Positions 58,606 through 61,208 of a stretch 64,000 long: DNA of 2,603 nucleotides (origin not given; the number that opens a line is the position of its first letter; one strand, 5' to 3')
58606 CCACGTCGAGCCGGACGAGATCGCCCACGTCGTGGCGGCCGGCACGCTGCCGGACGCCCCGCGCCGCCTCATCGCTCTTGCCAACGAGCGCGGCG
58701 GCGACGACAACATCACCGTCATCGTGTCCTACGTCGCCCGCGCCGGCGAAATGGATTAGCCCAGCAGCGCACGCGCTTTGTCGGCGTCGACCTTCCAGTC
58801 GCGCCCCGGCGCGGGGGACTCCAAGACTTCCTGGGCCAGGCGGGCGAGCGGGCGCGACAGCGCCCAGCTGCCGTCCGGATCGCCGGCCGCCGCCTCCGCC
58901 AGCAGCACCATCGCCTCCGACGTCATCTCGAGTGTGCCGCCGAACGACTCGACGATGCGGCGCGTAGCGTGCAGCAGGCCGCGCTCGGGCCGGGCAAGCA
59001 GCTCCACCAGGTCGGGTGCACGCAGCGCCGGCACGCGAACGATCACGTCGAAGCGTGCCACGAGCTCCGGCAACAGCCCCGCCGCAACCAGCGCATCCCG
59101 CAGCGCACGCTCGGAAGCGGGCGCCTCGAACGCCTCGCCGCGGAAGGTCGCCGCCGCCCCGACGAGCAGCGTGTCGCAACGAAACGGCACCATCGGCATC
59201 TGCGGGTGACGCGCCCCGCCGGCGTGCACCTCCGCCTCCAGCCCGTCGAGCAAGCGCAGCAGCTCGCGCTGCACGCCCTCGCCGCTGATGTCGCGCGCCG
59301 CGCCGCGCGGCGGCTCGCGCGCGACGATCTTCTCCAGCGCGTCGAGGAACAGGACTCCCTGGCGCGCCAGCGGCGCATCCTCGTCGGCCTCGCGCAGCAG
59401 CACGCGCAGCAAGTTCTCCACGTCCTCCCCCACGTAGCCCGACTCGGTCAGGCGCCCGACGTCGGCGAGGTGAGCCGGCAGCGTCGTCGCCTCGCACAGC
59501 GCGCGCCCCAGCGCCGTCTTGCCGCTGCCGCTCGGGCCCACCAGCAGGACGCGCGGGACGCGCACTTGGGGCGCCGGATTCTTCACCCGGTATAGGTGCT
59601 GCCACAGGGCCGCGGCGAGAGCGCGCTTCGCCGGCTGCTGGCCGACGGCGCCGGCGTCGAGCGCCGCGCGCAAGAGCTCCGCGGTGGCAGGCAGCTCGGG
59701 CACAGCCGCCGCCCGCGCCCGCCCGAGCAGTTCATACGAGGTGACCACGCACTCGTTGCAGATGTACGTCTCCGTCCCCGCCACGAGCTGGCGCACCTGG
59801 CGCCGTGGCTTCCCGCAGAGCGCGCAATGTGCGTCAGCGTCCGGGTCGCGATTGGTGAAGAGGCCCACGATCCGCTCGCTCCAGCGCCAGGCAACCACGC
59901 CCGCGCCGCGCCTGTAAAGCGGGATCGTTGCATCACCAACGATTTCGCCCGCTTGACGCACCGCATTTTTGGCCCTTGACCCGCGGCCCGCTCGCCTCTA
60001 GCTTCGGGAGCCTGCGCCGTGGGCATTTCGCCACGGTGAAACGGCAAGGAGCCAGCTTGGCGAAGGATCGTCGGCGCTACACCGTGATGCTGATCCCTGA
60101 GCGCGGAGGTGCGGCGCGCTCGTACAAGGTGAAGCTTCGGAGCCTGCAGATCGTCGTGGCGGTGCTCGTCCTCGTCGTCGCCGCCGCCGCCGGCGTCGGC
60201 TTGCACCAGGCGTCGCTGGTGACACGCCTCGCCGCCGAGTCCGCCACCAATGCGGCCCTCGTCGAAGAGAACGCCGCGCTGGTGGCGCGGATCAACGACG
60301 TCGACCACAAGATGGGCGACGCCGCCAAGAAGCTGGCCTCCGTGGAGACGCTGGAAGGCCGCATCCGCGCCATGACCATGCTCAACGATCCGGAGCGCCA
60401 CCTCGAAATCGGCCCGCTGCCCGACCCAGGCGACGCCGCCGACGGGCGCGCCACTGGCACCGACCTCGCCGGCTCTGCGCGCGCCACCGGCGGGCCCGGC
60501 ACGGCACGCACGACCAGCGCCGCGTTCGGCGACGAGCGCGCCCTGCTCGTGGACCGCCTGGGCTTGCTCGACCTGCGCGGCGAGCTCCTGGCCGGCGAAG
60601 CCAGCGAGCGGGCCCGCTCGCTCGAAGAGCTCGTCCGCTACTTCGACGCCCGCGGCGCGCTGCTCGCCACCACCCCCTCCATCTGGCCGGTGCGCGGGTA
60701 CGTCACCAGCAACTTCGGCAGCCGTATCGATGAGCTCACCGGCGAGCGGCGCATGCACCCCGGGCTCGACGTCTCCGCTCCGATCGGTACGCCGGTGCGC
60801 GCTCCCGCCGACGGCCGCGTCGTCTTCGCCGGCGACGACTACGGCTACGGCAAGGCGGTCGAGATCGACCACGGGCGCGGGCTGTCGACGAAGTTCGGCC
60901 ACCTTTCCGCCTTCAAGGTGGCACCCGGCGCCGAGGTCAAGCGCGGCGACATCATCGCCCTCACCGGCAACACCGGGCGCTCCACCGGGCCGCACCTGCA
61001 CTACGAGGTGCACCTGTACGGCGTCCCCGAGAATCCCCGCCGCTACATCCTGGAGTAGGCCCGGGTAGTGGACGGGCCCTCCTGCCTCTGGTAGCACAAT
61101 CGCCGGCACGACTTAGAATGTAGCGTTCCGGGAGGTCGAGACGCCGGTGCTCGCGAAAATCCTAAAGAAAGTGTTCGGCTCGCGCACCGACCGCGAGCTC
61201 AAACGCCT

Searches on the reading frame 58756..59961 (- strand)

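Call 63: search_protein_families(library=pfam, proteins=[window:58756-59961:-], max_evalue=0.0001)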
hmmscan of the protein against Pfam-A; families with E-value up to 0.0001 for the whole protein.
window:58756-59961:- (401 aa): 4 families
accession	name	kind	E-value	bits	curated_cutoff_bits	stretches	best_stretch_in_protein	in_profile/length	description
PF06689.19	zf-C4_ClpX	-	1.2e-12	47.9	27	1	45-79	2-37/39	ClpX C4-type zinc finger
PF00004.35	AAA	-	2.3e-12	47.9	21.2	1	138-244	1-98/131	ATPase family associated with various cellular activities (AAA)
PF07724.20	AAA_2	-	4.1e-07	30.6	27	1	138-307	6-166/166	AAA domain (Cdc48 subfamily)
PF13191.12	AAA_16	-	5.3e-06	27.5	32.6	1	121-241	10-127/167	AAA ATPase domain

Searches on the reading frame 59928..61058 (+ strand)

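Call 63: search_protein_families(library=pfam, proteins=[window:59928-61058:+], max_evalue=0.0001)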
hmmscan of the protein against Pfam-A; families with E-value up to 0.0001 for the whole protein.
window:59928-61058:+ (376 aa): 1 family
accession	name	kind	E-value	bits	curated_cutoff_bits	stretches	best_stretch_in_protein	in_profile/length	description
PF01551.29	Peptidase_M23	-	3.2e-33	114.2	28.7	1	275-370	1-96/96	Peptidase family M23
